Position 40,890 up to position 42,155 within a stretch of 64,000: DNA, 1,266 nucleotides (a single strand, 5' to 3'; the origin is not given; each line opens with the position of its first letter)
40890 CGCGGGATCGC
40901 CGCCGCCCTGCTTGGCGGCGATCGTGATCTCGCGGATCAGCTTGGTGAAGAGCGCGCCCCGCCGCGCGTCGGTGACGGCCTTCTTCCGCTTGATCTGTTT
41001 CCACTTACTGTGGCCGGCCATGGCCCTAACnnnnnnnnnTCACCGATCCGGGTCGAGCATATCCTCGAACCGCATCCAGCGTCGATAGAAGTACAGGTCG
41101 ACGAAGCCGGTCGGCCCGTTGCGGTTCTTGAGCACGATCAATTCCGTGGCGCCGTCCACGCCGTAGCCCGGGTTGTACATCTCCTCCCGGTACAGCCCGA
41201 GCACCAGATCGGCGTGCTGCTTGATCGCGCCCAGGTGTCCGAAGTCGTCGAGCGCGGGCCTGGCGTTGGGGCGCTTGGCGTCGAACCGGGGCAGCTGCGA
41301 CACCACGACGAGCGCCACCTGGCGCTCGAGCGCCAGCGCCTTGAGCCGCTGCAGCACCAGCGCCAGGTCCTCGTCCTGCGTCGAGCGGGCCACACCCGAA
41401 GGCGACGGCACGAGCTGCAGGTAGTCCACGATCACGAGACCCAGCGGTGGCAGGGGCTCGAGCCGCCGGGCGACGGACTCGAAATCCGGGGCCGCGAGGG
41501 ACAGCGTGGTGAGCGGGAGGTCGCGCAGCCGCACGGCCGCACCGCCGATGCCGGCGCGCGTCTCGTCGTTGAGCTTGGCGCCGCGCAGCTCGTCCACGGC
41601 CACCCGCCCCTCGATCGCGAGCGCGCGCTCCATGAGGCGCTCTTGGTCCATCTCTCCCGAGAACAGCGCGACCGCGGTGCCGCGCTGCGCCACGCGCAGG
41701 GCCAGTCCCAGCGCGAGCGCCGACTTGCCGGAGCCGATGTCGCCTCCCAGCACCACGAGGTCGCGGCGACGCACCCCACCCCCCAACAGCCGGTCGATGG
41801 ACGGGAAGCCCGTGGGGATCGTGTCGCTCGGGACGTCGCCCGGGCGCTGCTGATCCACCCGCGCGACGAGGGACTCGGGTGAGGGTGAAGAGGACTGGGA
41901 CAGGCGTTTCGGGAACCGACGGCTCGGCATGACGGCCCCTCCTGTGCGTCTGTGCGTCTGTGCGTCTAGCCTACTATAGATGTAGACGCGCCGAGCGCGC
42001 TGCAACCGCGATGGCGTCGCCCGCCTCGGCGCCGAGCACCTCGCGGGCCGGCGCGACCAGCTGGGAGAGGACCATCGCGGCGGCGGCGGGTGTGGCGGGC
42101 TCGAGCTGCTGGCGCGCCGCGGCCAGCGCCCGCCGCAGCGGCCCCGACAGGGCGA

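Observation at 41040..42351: DnaB C-terminal-domain-only protein next to yebC-ruvCAB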

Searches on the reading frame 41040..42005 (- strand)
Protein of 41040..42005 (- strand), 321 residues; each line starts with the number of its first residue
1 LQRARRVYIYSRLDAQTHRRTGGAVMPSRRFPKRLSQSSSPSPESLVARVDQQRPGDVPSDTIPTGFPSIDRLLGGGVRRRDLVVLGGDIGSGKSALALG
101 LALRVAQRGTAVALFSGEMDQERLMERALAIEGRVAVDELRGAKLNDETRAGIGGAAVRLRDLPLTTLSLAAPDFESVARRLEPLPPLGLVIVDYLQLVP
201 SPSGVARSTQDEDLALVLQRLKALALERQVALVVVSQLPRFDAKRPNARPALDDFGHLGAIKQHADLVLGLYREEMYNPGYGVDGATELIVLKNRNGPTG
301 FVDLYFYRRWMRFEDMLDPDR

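Call 3: search_protein_families(library=pfam, proteins=[window:41040-42005:-], max_evalue=0.01)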
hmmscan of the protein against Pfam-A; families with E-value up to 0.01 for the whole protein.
window:41040-42005:- (321 aa): 5 families
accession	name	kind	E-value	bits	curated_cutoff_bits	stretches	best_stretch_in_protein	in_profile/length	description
PF03796.21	DnaB_C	-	1.9e-51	175.3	27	1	63-315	2-255/255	DnaB-like helicase C terminal domain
PF13481.12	AAA_25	-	1.1e-13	51.7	27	1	52-237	4-189/195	AAA domain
PF06745.19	ATPase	-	3.4e-06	27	26.6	1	63-129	1-68/231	KaiC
PF13191.12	AAA_16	-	0.00098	20.1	32.6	1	79-234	20-136/167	AAA ATPase domain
PF20307.4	divDNAB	-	0.0043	16.2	26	0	190-239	203-251/356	Divergent DnaB-like ATPase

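Call 4: search_protein_families(library=ncbifam, proteins=[window:41040-42005:-], max_evalue=0.01)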
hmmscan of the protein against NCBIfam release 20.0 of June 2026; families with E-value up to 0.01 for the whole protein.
window:41040-42005:- (321 aa): 31 families (the best 25 are shown)
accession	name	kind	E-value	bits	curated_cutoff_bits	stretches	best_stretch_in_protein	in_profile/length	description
TIGR00665.1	DnaB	equivalog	8.6e-56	189.6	385.25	1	50-316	165-433/435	replicative DNA helicase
NF004384.0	PRK05748.1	equivalog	1e-47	162.7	525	1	61-316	184-442/452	replicative DNA helicase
TIGR03600.1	phage_DnaB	exception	1.2e-47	162.8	498.65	1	62-306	176-421/421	phage replicative helicase, DnaB family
NF005852.0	PRK07773.1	equivalog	3e-45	154.9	780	2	57-257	194-395/886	replicative DNA helicase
NF005424.0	PRK07004.1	equivalog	4.1e-42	144.3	834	1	46-316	177-451/460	replicative DNA helicase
NF006443.0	PRK08760.1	equivalog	1.8e-40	138.7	741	1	62-316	211-467/476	replicative DNA helicase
NF006606.0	PRK09165.1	equivalog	2.1e-40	138.8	540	2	62-278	199-432/497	replicative DNA helicase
NF040583.1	dnaB_SPI-7_type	exception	3e-40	138.6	655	1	60-316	174-434/434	SPI-7-type island replicative DNA helicase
NF006306.0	PRK08506.1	equivalog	1.3e-39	136.2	596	2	63-278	175-391/472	replicative DNA helicase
NF005945.0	PRK08006.1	equivalog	7.3e-36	124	898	1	45-319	188-466/471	replicative DNA helicase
NF006458.0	PRK08840.1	equivalog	2.3e-34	118.9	884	1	63-318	200-458/464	replicative DNA helicase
NF005240.0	PRK06749.1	subfamily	1.1e-33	116.7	686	1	62-315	168-426/428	replicative DNA helicase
NF004109.0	PRK05595.1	equivalog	2.5e-33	115.4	737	1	62-315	183-437/444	replicative DNA helicase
NF005369.0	PRK06904.1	equivalog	1.3e-30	106.6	809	1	63-316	206-464/474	replicative DNA helicase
NF004967.0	PRK06321.1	equivalog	9.1e-30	104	751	1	61-315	207-464/472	replicative DNA helicase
NF004629.0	PRK05973.1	equivalog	2.7e-11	42.9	156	2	178-254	138-208/237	DNA helicase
TIGR00416.1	sms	equivalog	2.1e-08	33.3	403.05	1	63-235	76-218/454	DNA repair protein RadA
NF006799.0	PRK09302.1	equivalog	1.2e-05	24.1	408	1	59-129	251-321/515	circadian clock protein KaiC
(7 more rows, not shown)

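Call 6: find_homologous_proteins(query=window:41040-41930:-, max_evalue=0.00001)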
Query window:41040-41930:- (296 aa): 5120 proteins with E <= 0.00001 among 8000 candidates; the best 120 are listed.
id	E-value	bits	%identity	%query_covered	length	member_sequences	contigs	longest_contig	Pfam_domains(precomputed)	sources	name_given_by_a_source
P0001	5.0e-177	605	95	100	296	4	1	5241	PF06745.20,PF03796.22,PF13481.13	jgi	jgi:replicative DNA helicase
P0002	4.2e-176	602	96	99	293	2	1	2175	PF06745.20,PF03796.22,PF13481.13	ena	-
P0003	5.3e-176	602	96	99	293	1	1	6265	PF06745.20,PF03796.22,PF13481.13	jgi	-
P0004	1.6e-175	600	96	99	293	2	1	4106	PF06745.20,PF03796.22,PF13481.13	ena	-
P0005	1.8e-175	600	94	100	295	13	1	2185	PF06745.20,PF03796.22,PF13481.13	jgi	jgi:replicative DNA helicase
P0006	3.0e-175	600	96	99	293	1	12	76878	PF06745.20,PF03796.22,PF13481.13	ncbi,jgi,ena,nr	ncbi:MAG: hypothetical protein DMD44_00440 [Gemmatimonadetes bacterium]|nr:MAG: hypothetical protein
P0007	4.4e-174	596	94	100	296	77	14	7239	PF06745.20,PF03796.22,PF13481.13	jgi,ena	-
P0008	6.9e-174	595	95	99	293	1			PF06745.20,PF03796.22,PF13481.13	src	-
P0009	7.4e-174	595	93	100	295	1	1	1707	PF03796.22,PF13481.13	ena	-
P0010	3.9e-173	593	96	94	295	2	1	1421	PF06745.20,PF03796.22,PF13481.13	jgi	-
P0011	6.8e-171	585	92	100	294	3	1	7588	PF06745.20,PF03796.22,PF13481.13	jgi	-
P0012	1.4e-170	584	92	100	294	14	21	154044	PF06745.20,PF03796.22,PF13481.13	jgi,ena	jgi:replicative DNA helicase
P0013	3.8e-170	583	93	100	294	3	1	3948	PF06745.20,PF03796.22,PF13481.13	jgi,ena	-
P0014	3.1e-167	573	91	100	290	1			PF06745.20,PF03796.22,PF13481.13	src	-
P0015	1.2e-166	571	91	100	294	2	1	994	PF06745.20,PF03796.22,PF13481.13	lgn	-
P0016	6.7e-164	562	96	92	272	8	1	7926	PF06745.20,PF03796.22,PF13481.13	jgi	-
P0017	2.7e-162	557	95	92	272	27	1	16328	PF06745.20,PF03796.22,PF13481.13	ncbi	-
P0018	7.3e-162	556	87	99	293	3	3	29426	PF06745.20,PF03796.22,PF13481.13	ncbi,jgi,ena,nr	ncbi:MAG TPA: DnaB-like helicase C-terminal domain-containing protein [Gemmatimonadales bacterium]|j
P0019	1.7e-161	554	87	99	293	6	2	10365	PF06745.20,PF03796.22,PF13481.13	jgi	jgi:replicative DNA helicase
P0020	3.1e-161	554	87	99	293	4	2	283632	PF06745.20,PF03796.22,PF13481.13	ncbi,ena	-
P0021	2.5e-160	551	85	100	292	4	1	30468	PF06745.20,PF03796.22,PF13481.13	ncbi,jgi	-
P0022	4.6e-160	550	87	99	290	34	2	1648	PF06745.20,PF03796.22,PF13481.13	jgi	jgi:replicative DNA helicase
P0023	5.1e-160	550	93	92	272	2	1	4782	PF06745.20,PF03796.22,PF13481.13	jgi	jgi:replicative DNA helicase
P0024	1.0e-158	545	86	100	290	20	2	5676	PF06745.20,PF03796.22,PF13481.13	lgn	-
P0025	1.5e-157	542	85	100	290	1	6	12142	PF06745.20,PF03796.22,PF13481.13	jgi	jgi:replicative DNA helicase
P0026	2.7e-157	541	85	100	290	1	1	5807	PF06745.20,PF03796.22,PF13481.13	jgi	jgi:replicative DNA helicase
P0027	9.6e-157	539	85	100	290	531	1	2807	PF06745.20,PF03796.22,PF13481.13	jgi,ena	-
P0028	5.7e-156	536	86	98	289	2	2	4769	PF06745.20,PF03796.22,PF13481.13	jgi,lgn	jgi:replicative DNA helicase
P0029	1.5e-155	535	85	95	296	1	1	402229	PF06745.20,PF03796.22,PF13481.13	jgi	jgi:replicative DNA helicase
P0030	1.1e-154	532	84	100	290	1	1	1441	PF03796.22,PF13481.13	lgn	-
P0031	1.1e-154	532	82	100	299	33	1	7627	PF06745.20,PF03796.22,PF13481.13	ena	-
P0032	2.5e-154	531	84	100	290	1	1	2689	PF06745.20,PF03796.22,PF13481.13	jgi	jgi:replicative DNA helicase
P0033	4.1e-154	530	84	100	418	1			PF06745.20,PF03796.22,PF13481.13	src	-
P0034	6.7e-154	530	84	100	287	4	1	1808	PF06745.20,PF03796.22,PF13481.13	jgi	-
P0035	7.7e-154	529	86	100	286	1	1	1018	PF06745.20,PF03796.22,PF13481.13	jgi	-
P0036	8.0e-154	529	84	100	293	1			PF06745.20,PF03796.22,PF13481.13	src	-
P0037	1.8e-153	528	83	100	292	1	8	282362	PF06745.20,PF03796.22,PF13481.13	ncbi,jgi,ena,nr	ncbi:MAG TPA: DnaB-like helicase C-terminal domain-containing protein [Gemmatimonadales bacterium]|n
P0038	5.7e-153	526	83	100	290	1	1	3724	PF06745.20,PF03796.22,PF13481.13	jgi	jgi:replicative DNA helicase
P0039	7.2e-153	526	83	100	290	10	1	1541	PF06745.20,PF03796.22,PF13481.13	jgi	-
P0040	1.0e-152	526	83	100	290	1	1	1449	PF06745.20,PF03796.22,PF13481.13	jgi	jgi:replicative DNA helicase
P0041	1.4e-152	525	83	100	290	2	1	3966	PF06745.20,PF03796.22,PF13481.13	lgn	-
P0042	1.5e-152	525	88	92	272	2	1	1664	PF06745.20,PF03796.22,PF13481.13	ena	-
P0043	1.5e-152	525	84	100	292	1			PF06745.20,PF03796.22,PF13481.13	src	-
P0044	3.2e-152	524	84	100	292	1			PF06745.20,PF03796.22,PF13481.13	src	-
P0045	7.0e-152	523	82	100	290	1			PF06745.20,PF03796.22,PF13481.13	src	-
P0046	8.9e-152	523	87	100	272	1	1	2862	PF06745.20,PF03796.22,PF13481.13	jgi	-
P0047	2.0e-151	521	84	96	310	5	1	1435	PF03796.22,PF13481.13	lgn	-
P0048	8.1e-151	519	84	94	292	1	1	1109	PF03796.22,PF13481.13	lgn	-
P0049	2.0e-150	518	85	99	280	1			PF06745.20,PF03796.22,PF13481.13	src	-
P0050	2.2e-150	518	83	98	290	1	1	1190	PF06745.20,PF03796.22,PF13481.13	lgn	-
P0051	3.0e-150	518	83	100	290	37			PF06745.20,PF03796.22,PF13481.13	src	-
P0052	3.2e-149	514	83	93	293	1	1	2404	PF06745.20,PF03796.22,PF13481.13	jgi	jgi:replicative DNA helicase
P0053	5.3e-149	513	84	100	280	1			PF06745.20,PF03796.22,PF13481.13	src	-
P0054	6.5e-149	513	81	100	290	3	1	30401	PF06745.20,PF03796.22,PF13481.13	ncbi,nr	ncbi:MAG TPA: DnaB-like helicase C-terminal domain-containing protein [Gemmatimonadales bacterium]|n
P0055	1.2e-148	512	82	100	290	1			PF06745.20,PF03796.22,PF13481.13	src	-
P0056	5.2e-148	510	80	100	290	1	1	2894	PF06745.20,PF03796.22,PF13481.13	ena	-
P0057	5.3e-148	510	80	100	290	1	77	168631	PF06745.20,PF03796.22,PF13481.13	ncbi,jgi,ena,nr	ncbi:MAG: hypothetical protein DMD31_06420 [Gemmatimonadetes bacterium]|nr:MAG: hypothetical protein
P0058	6.5e-148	510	80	99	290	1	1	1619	PF03796.22,PF13481.13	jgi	jgi:replicative DNA helicase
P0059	1.3e-147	509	81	100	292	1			PF06745.20,PF03796.22,PF13481.13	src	-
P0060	1.5e-147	509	79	100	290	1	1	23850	PF06745.20,PF03796.22,PF13481.13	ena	-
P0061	2.7e-147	508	82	98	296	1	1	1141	PF03796.22,PF13481.13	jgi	jgi:replicative DNA helicase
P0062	3.8e-147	507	83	94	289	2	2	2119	PF03796.22,PF13481.13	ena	-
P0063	4.0e-147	507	79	100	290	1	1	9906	PF06745.20,PF03796.22,PF13481.13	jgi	-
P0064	4.1e-147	507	80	99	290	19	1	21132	PF03796.22,PF13481.13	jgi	-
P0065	8.0e-147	506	79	100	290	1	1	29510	PF06745.20,PF03796.22,PF13481.13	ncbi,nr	ncbi:MAG TPA: DnaB-like helicase C-terminal domain-containing protein [Gemmatimonadales bacterium]|n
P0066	8.1e-147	506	79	98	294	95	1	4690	PF06745.20,PF03796.22,PF13481.13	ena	-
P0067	9.5e-147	506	80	99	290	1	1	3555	PF06745.20,PF03796.22,PF13481.13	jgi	jgi:replicative DNA helicase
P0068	1.3e-146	506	83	94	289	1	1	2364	PF03796.22,PF13481.13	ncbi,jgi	-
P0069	2.2e-146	505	80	100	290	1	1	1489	PF06745.20,PF03796.22,PF13481.13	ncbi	-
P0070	1.8e-145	502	80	98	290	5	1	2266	PF06745.20,PF03796.22,PF13481.13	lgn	-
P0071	3.8e-145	501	79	98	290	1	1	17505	PF03796.22,PF13481.13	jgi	jgi:replicative DNA helicase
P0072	5.7e-145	500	92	89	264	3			PF06745.20,PF03796.22,PF13481.13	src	-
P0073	6.8e-145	500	82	93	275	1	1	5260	PF06745.20,PF03796.22,PF13481.13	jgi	jgi:replicative DNA helicase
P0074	1.0e-144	499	79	100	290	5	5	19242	PF06745.20,PF03796.22,PF13481.13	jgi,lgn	jgi:replicative DNA helicase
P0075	1.9e-144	498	78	100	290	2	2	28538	PF06745.20,PF03796.22,PF13481.13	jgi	jgi:replicative DNA helicase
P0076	2.2e-144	498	78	96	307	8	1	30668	PF03796.22,PF13481.13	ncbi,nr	ncbi:MAG TPA: DnaB-like helicase C-terminal domain-containing protein [Gemmatimonadales bacterium]|n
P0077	4.1e-144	497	78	98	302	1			PF03796.22,PF13481.13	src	-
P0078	5.5e-144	497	81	97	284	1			PF03796.22,PF13481.13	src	-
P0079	6.6e-144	497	79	100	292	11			PF06745.20,PF03796.22,PF13481.13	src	-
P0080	7.4e-144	497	78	100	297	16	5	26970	PF06745.20,PF03796.22,PF13481.13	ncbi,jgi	-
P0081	1.6e-143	495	79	100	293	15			PF06745.20,PF03796.22,PF13481.13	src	-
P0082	1.8e-143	495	79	98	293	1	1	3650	PF06745.20,PF03796.22,PF13481.13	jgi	jgi:replicative DNA helicase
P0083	2.6e-143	495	78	100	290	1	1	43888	PF03796.22,PF13481.13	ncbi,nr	ncbi:MAG TPA: DnaB-like helicase C-terminal domain-containing protein [Gemmatimonadales bacterium]|n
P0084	8.8e-143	493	79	99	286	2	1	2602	PF03796.22,PF13481.13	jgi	jgi:replicative DNA helicase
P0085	3.2e-142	491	78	100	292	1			PF06745.20,PF03796.22,PF13481.13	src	-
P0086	5.7e-142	490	78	100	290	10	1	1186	PF06745.20,PF03796.22,PF13481.13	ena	-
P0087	1.0e-141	490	79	98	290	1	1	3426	PF03796.22,PF13481.13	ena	-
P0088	1.4e-141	489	77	100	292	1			PF06745.20,PF03796.22,PF13481.13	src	-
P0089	1.5e-141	489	82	93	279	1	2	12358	PF03796.22,PF13481.13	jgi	jgi:replicative DNA helicase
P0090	8.9e-141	486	78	100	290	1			PF03796.22,PF13481.13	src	-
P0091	1.4e-140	486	77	100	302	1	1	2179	PF06745.20,PF03796.22,PF13481.13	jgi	jgi:replicative DNA helicase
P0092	2.1e-140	485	76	100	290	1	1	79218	PF06745.20,PF03796.22,PF13481.13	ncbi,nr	ncbi:MAG TPA: DnaB-like helicase C-terminal domain-containing protein [Gemmatimonadales bacterium]|n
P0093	2.7e-140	485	76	100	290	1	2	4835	PF06745.20,PF03796.22,PF13481.13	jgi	jgi:replicative DNA helicase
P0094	5.0e-140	484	77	100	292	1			PF06745.20,PF03796.22,PF13481.13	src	-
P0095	9.1e-140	483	77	100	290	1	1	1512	PF06745.20,PF03796.22,PF13481.13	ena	-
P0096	1.1e-139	483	78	100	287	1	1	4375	PF06745.20,PF03796.22,PF13481.13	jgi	-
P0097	1.2e-139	483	80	92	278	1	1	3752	PF06745.20,PF03796.22,PF13481.13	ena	-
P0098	2.1e-139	482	80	92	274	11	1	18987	PF06745.20,PF03796.22,PF13481.13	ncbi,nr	ncbi:MAG: hypothetical protein AUI13_03010 [Gemmatimonadetes bacterium 13_2_20CM_2_69_23]|nr:MAG: hy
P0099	3.2e-139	481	76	100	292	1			PF06745.20,PF03796.22,PF13481.13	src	-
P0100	5.2e-139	481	77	100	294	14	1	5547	PF03796.22,PF13481.13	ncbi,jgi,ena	-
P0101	7.8e-139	480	76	100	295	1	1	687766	PF06745.20,PF03796.22,PF13481.13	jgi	jgi:replicative DNA helicase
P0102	8.1e-139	480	76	100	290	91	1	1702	PF06745.20,PF03796.22,PF13481.13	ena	-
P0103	8.7e-139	480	80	100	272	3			PF06745.20,PF03796.22,PF13481.13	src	-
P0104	8.8e-139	480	75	100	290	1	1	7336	PF06745.20,PF03796.22,PF13481.13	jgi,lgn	jgi:replicative DNA helicase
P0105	1.0e-138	480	77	100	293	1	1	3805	PF06745.20,PF03796.22,PF13481.13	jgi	jgi:replicative DNA helicase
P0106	1.3e-138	479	74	100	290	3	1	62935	PF06745.20,PF03796.22,PF13481.13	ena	-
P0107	1.5e-138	479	76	100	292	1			PF06745.20,PF03796.22,PF13481.13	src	-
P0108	1.6e-138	479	76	100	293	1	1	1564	PF06745.20,PF03796.22,PF13481.13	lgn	-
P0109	2.3e-138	479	76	99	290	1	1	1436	PF06745.20,PF03796.22,PF13481.13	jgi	-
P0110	4.1e-138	478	75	100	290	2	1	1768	PF06745.20,PF03796.22,PF13481.13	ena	-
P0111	5.0e-138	477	75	100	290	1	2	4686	PF06745.20,PF03796.22,PF13481.13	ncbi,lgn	-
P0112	5.5e-138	477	76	100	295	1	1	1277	PF06745.20,PF03796.22,PF13481.13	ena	-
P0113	6.0e-138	477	77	98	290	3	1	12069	PF06745.20,PF03796.22,PF13481.13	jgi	jgi:replicative DNA helicase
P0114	7.3e-138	477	76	100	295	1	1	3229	PF03796.22,PF13481.13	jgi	-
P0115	7.4e-138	477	76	100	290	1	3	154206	PF06745.20,PF03796.22,PF13481.13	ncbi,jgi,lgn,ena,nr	ncbi:MAG TPA: DnaB-like helicase C-terminal domain-containing protein [Gemmatimonadales bacterium]|n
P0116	8.2e-138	477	76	100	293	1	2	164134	PF06745.20,PF03796.22,PF13481.13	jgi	jgi:replicative DNA helicase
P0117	8.3e-138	477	75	100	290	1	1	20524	PF06745.20,PF03796.22,PF13481.13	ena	-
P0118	9.1e-138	477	75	100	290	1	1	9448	PF06745.20,PF03796.22,PF13481.13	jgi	-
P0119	9.1e-138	477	76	98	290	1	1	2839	PF06745.20,PF03796.22,PF13481.13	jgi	-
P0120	9.5e-138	477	76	100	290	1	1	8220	PF06745.20,PF03796.22,PF13481.13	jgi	jgi:replicative DNA helicase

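Call 8: find_encoding_contigs(protein=P0101, flank=10000, max_places=2)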
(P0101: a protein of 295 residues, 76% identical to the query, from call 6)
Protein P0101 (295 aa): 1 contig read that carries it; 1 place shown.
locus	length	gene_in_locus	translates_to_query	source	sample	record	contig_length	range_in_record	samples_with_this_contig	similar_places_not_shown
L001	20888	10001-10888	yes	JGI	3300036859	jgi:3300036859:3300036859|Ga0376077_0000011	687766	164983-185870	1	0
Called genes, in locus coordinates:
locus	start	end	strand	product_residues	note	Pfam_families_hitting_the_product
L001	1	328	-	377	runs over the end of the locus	PF13439:Glyco_transf_4 (weak), PF00534:Glycos_transf_1, PF13692:Glyco_trans_1_4, PF13524:Glyco_trans_1_2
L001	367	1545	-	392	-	PF13439:Glyco_transf_4, PF20706:GT4-conflict, PF00534:Glycos_transf_1, PF13692:Glyco_trans_1_4, PF13524:Glyco_trans_1_2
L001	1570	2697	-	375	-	PF13439:Glyco_transf_4, PF13579:Glyco_trans_4_4 (weak), PF20706:GT4-conflict, PF00534:Glycos_transf_1, PF13692:Glyco_trans_1_4, PF13524:Glyco_trans_1_2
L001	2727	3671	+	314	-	PF13439:Glyco_transf_4, PF00534:Glycos_transf_1, PF13692:Glyco_trans_1_4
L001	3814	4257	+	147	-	-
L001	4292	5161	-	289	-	-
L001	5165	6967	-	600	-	PF00664:ABC_membrane, PF00005:ABC_tran, PF13191:AAA_16 (weak), PF02463:SMC_N (weak)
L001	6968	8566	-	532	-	PF00072:Response_reg, PF08665:PglZ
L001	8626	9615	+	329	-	PF01075:Glyco_transf_9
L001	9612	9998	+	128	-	-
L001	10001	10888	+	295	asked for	PF13481:AAA_25, PF03796:DnaB_C, PF06745:ATPase (faint)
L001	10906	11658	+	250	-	PF20772:TACO1_YebC_N, PF01709:Transcrip_reg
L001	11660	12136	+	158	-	PF02075:RuvC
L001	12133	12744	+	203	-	PF01330:RuvA_N, PF00633:HHH (faint), PF14520:HHH_5, PF07499:RuvA_C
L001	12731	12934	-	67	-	-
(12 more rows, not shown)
